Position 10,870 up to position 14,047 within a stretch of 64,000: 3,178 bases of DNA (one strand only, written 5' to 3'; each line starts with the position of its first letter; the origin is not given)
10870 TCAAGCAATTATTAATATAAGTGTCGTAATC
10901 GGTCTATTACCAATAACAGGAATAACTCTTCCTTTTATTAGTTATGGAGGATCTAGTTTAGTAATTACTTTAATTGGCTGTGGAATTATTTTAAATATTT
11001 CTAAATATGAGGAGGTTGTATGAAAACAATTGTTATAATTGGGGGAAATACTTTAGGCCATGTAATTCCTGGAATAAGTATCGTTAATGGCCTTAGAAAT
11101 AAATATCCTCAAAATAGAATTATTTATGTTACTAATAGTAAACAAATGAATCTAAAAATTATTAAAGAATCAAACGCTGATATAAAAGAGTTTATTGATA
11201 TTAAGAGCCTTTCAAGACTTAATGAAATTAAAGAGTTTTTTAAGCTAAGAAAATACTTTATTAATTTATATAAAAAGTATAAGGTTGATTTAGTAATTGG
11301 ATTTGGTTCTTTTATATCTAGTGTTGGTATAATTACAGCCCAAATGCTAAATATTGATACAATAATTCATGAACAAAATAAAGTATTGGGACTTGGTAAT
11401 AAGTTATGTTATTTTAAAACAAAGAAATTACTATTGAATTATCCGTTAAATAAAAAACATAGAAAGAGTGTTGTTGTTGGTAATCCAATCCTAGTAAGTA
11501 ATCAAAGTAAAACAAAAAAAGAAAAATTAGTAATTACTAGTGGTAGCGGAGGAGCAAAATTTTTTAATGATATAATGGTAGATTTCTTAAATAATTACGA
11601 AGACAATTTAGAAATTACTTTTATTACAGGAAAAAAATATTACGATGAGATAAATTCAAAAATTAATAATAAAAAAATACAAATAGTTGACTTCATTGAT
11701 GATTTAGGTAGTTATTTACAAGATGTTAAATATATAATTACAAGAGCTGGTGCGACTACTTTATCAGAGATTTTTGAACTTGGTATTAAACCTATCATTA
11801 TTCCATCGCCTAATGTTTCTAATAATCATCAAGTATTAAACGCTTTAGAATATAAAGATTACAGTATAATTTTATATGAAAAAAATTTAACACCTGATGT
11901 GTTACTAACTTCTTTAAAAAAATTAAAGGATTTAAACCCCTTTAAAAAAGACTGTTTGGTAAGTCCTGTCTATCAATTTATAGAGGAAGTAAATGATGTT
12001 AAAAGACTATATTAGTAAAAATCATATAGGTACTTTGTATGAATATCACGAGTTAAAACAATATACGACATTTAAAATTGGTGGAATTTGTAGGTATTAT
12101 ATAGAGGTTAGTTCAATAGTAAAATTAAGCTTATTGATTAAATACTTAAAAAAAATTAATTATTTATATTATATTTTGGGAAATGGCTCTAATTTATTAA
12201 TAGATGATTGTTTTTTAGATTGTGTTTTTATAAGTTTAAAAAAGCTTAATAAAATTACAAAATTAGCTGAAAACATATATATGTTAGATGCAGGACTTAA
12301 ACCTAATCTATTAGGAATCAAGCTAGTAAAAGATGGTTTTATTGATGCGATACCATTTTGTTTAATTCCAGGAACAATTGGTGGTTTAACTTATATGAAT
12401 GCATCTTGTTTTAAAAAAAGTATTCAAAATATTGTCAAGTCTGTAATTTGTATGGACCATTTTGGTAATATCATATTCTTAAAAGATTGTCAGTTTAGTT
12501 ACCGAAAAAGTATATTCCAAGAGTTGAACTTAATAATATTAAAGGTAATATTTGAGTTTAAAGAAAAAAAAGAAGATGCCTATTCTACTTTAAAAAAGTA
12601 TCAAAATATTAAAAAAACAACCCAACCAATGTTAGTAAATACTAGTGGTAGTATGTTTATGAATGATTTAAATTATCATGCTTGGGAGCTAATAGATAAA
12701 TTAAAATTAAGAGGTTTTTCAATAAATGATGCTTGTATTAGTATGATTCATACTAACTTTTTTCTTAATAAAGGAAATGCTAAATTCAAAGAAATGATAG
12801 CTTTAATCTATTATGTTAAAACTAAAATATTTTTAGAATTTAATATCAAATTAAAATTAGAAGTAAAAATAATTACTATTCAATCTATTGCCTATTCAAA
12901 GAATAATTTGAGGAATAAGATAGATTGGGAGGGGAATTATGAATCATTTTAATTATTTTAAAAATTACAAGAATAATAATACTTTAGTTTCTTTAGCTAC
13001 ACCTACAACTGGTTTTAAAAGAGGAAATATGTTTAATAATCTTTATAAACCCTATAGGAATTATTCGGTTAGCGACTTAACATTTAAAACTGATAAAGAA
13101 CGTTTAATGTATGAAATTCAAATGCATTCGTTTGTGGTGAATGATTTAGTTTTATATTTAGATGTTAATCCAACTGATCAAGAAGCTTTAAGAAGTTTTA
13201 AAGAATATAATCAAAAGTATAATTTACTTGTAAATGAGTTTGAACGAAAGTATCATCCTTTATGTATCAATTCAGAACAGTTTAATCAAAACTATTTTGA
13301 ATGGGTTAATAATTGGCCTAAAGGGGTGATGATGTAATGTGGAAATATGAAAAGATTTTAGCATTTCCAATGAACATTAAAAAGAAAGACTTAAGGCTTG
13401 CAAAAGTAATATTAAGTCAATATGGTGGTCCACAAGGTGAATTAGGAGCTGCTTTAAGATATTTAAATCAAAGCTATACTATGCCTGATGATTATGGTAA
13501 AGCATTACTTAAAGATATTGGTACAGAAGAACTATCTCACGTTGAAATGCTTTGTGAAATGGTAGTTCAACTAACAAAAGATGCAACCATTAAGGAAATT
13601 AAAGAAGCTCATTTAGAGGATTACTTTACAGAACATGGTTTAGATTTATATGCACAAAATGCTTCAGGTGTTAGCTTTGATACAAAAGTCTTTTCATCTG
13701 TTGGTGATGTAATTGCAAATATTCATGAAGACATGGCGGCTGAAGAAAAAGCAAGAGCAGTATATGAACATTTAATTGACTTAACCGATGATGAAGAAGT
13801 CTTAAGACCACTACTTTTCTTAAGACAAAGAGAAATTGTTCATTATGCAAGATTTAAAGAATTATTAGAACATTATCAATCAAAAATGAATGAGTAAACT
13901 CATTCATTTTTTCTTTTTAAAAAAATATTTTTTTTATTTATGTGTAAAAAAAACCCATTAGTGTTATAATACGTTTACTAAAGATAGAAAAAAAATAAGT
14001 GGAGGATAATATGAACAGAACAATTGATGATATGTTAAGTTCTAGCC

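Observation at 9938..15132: Division/cell-wall cluster runs ftsW-murG-murB, then a cotJ-like pair, then ftsZ, with no ftsA or divIB/ftsQ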

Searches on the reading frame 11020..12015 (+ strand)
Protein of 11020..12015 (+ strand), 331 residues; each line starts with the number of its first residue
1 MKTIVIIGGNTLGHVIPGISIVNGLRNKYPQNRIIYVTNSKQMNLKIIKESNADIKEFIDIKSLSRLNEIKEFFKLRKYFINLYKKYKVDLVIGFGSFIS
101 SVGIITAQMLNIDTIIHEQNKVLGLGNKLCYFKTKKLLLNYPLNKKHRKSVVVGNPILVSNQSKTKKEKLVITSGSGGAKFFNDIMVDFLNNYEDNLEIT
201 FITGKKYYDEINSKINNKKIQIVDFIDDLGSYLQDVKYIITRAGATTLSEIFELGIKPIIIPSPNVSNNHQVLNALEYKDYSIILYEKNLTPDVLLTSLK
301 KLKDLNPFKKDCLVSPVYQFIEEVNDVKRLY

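Call 3: search_protein_families(library=pfam, proteins=[window:11020-12015:+], max_evalue=0.01)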
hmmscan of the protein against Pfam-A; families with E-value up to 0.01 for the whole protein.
window:11020-12015:+ (331 aa): 3 families
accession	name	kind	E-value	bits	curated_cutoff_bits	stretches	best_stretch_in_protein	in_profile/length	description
PF04101.22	Glyco_tran_28_C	-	7.3e-24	85.1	22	1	170-304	2-142/166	Glycosyltransferase family 28 C-terminal domain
PF03033.26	Glyco_transf_28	-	2e-18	67.3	26.2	1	4-136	1-136/139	Glycosyltransferase family 28 N-terminal domain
PF09565.16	RE_NgoFVII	-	0.0022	17.8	23.8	1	157-241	7-89/162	NgoFVII restriction endonuclease N-terminal PLD domain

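Call 4: search_protein_families(library=ncbifam, proteins=[window:11020-12015:+], max_evalue=0.01)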
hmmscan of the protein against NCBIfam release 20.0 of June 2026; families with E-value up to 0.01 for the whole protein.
window:11020-12015:+ (331 aa): 6 families
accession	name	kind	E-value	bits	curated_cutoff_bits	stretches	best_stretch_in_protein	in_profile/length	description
TIGR01133.1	murG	equivalog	5.8e-43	147.2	250.25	1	1-303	5-324/353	undecaprenyldiphospho-muramoylpentapeptide beta-N-acetylglucosaminyltransferase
NF009102.0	PRK12446.1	equivalog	1.4e-24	86.7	339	1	1-306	1-326/352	undecaprenyldiphospho-muramoylpentapeptide beta-N-acetylglucosaminyltransferase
NF041548.1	PssE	equivalog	1.1e-11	44.9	120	1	210-311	33-134/146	PssE/Cps14G family polysaccharide biosynthesis glycosyltransferase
NF010135.0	PRK13609.1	equivalog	0.00027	20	500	1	163-289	198-326/388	diglucosyl diacylglycerol synthase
TIGR03590.1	PseG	equivalog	0.00034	20.3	153.55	1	162-262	166-268/280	UDP-2,4-diacetamido-2,4,6-trideoxy-beta-L-altropyranose hydrolase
TIGR04467.1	CGA_synthase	equivalog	0.0084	15.3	300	0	217-278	230-284/382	hydroxymethylcytosylglucuronate/cytosylglucuronate synthase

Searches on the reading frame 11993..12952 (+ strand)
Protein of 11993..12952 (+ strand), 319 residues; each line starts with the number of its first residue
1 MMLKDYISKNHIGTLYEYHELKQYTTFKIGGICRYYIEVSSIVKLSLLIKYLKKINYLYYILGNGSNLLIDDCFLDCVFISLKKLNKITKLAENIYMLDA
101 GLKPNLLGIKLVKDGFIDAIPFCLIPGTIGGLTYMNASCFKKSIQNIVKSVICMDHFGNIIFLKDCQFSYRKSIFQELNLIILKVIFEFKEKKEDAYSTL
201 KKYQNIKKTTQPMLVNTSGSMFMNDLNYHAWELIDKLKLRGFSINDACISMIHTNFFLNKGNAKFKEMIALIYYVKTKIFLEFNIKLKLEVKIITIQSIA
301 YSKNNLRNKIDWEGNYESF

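Call 3: search_protein_families(library=pfam, proteins=[window:11993-12952:+], max_evalue=0.01)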
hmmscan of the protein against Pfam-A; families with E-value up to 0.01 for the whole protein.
window:11993-12952:+ (319 aa): 2 families
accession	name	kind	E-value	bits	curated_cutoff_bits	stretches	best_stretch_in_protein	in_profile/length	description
PF02873.21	MurB_C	-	2e-23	82.9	27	1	199-294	5-99/99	UDP-N-acetylenolpyruvoylglucosamine reductase, C-terminal domain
PF01565.28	FAD_binding_4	-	1.3e-10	41.5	26.4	1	35-161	3-136/139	FAD binding domain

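Call 4: search_protein_families(library=ncbifam, proteins=[window:11993-12952:+], max_evalue=0.01)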
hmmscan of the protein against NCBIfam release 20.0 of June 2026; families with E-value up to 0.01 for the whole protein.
window:11993-12952:+ (319 aa): 7 families
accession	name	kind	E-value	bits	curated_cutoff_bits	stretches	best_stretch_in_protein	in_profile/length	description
NF010480.0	PRK13905.1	equivalog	2.5e-67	226.9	259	1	10-295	11-299/303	UDP-N-acetylmuramate dehydrogenase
TIGR00179.1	murB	equivalog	1.8e-51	175.1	144.5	1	21-294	1-289/290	UDP-N-acetylmuramate dehydrogenase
NF010479.0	PRK13904.1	equivalog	1.1e-30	107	273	1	48-294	24-258/258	UDP-N-acetylmuramate dehydrogenase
NF000755.0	PRK00046.1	equivalog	1.8e-26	92.6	277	2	17-208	6-207/343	UDP-N-acetylmuramate dehydrogenase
NF011245.0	PRK14651.1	equivalog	1e-22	80.6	224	1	19-284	7-263/273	UDP-N-acetylmuramate dehydrogenase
NF010478.0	PRK13903.1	equivalog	3.7e-21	75.4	231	2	14-195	14-199/362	UDP-N-acetylmuramate dehydrogenase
NF011242.0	PRK14648.1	equivalog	2.2e-16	60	426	2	22-151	19-152/354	UDP-N-acetylmuramate dehydrogenase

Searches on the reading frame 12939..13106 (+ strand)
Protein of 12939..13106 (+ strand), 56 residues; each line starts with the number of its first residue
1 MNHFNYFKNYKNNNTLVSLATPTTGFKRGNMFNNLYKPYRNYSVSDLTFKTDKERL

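Call 39: search_protein_families(library=pfam, proteins=[window:12939-13106:+], max_evalue=10)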
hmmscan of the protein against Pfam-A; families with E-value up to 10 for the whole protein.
seq(56 aa): 1 family
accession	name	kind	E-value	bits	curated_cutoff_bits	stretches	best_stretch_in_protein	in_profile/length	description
PF11007.13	CotJA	-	0.0048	17.2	25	1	22-39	18-35/35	Spore coat associated protein JA (CotJA)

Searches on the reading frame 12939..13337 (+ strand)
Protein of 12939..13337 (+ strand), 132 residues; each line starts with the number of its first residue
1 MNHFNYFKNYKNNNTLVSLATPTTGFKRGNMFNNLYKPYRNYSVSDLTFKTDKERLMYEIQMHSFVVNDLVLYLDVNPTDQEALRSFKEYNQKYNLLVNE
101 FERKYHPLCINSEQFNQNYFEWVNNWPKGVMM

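Call 3: search_protein_families(library=pfam, proteins=[window:12939-13337:+], max_evalue=0.01)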
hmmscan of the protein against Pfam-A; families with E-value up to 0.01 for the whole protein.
window:12939-13337:+ (132 aa): 1 family
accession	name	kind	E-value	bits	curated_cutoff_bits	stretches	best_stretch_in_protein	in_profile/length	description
PF12652.12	CotJB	-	2.9e-19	69.4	29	1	55-127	2-74/76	CotJB protein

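Call 4: search_protein_families(library=ncbifam, proteins=[window:12939-13337:+], max_evalue=0.01)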
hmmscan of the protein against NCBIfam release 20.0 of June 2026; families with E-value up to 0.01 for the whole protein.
window:12939-13337:+ (132 aa): 0 families

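Call 42: search_solved_structures(query=window:12939-13337:+, max_evalue=1)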
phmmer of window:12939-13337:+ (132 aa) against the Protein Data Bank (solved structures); distinct sequences matched with E-value up to 1: 3.
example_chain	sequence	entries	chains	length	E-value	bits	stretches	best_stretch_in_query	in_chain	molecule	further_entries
2woo_A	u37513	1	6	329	0.38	14.1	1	53-108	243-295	ATPASE GET3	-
2dvw_B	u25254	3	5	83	0.8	13.1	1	51-118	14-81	26S protease regulatory subunit 6B | Proteasome (Prosome, macropain) 26S subunit, ATPase, 4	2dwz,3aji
7vn9_E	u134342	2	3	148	0.88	13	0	70-121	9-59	Spike glycoprotein S1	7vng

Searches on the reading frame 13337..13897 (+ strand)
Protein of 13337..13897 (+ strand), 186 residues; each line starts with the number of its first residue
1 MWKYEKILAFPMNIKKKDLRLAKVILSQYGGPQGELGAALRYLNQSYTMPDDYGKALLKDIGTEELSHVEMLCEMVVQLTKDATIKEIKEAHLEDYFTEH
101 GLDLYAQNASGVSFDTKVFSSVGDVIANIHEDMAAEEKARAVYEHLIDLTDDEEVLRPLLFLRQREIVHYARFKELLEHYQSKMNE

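Call 3: search_protein_families(library=pfam, proteins=[window:13337-13897:+], max_evalue=0.01)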
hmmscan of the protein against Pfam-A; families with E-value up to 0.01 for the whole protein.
window:13337-13897:+ (186 aa): 2 families
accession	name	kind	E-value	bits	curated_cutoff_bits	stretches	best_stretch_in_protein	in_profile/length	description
PF05067.18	Mn_catalase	-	2.1e-47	161.9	27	1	1-183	1-197/284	Manganese containing catalase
PF02915.23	Rubrerythrin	-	2e-06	28.7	22.8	1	34-177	9-137/137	Rubrerythrin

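Call 4: search_protein_families(library=ncbifam, proteins=[window:13337-13897:+], max_evalue=0.01)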
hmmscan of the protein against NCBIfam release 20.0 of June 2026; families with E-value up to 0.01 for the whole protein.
window:13337-13897:+ (186 aa): 3 families
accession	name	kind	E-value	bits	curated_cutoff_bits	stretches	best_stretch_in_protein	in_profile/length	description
NF052557.1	ManCatBAC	equivalog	5.9e-25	88.2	350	1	1-182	1-195/268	manganese catalase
NF058679.1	EncB_fam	subfamily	8.7e-08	32.2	90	1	123-185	19-81/117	encapsulin nanocompartment ferritin-likeEncB family encapsulin nanocompartment ferritin-like cargo protein cargo protein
TIGR04535.1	ferrit_encaps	subfamily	8.1e-07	29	125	1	123-185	13-74/114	encapsulin-associated ferritin-like protein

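Call 41: search_solved_structures(query=window:13337-13897:+, max_evalue=0.001, show_alignments=1)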
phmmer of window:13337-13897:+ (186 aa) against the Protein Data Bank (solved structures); distinct sequences matched with E-value up to 0.001: 7.
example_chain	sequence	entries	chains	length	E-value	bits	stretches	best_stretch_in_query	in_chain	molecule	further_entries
6j42_A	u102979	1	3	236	8.4e-23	84.4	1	10-178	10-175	Alr3090 protein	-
4r42_A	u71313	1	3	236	9.8e-23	84.1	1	11-178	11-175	Alr3090 protein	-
1jku_A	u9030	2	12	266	6.2e-16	62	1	1-183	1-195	pseudocatalase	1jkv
1o9i_A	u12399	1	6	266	2.2e-15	60.2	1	1-183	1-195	Manganese catalase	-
1nf4_A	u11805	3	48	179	0.00026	24.1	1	20-144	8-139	bacterioferritin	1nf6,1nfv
2cwl_A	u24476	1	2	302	0.00048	23.3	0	11-177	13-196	manganese-free pseudocatalase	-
2v8t_A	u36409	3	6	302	0.00051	23.2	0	11-91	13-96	MANGANESE-CONTAINING PSEUDOCATALASE | Pseudocatalase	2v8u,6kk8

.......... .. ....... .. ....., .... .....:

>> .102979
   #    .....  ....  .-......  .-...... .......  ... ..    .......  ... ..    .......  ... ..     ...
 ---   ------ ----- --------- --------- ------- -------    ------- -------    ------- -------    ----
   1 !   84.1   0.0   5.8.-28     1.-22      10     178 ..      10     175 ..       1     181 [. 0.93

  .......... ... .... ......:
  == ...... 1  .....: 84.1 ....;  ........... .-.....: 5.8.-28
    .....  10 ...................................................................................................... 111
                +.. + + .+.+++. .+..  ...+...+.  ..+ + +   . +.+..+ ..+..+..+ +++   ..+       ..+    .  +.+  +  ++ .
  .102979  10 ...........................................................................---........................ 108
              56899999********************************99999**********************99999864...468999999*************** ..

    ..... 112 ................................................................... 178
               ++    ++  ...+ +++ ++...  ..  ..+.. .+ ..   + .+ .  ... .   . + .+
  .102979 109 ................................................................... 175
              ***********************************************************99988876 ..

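Call 46: find_related_loci(query=window:13337-13897:+, collection=metagenome_contigs, flank=10000)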
Query window:13337-13897:+ (186 aa) in metagenome_contigs; peptide patterns used: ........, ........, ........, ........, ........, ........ (x = any residue, [..] = any of these).
124 stretches matched a pattern; 102 encode a relative of the query (tblastn E <= 1e-3); the best 80 are kept; 80 distinct loci.
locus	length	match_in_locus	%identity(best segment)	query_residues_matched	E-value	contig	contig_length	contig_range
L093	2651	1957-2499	76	1-181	7e-95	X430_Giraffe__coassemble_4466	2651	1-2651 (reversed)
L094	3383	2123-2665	75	1-181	3e-92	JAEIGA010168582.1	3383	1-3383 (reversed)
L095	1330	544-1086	70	1-181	6e-92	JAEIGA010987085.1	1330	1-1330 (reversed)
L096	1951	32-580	66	1-183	5e-86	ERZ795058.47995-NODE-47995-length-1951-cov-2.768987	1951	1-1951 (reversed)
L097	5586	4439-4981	67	1-181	2e-80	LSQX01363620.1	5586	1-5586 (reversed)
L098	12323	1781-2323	67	1-181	2e-80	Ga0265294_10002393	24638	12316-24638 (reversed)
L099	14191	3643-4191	62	1-183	2e-79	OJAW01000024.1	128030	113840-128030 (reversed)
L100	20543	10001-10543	62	1-181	4e-78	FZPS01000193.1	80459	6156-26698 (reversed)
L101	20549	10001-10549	61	1-183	6e-77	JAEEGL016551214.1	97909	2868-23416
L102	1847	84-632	61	1-183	5e-79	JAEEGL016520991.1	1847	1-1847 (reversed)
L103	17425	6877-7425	57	1-183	8e-71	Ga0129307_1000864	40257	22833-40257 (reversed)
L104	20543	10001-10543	59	1-181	1e-70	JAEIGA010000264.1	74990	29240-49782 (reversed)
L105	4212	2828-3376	56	1-183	5e-70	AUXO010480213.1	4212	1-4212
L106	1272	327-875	56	1-183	4e-74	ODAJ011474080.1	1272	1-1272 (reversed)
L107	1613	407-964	56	1-186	3e-68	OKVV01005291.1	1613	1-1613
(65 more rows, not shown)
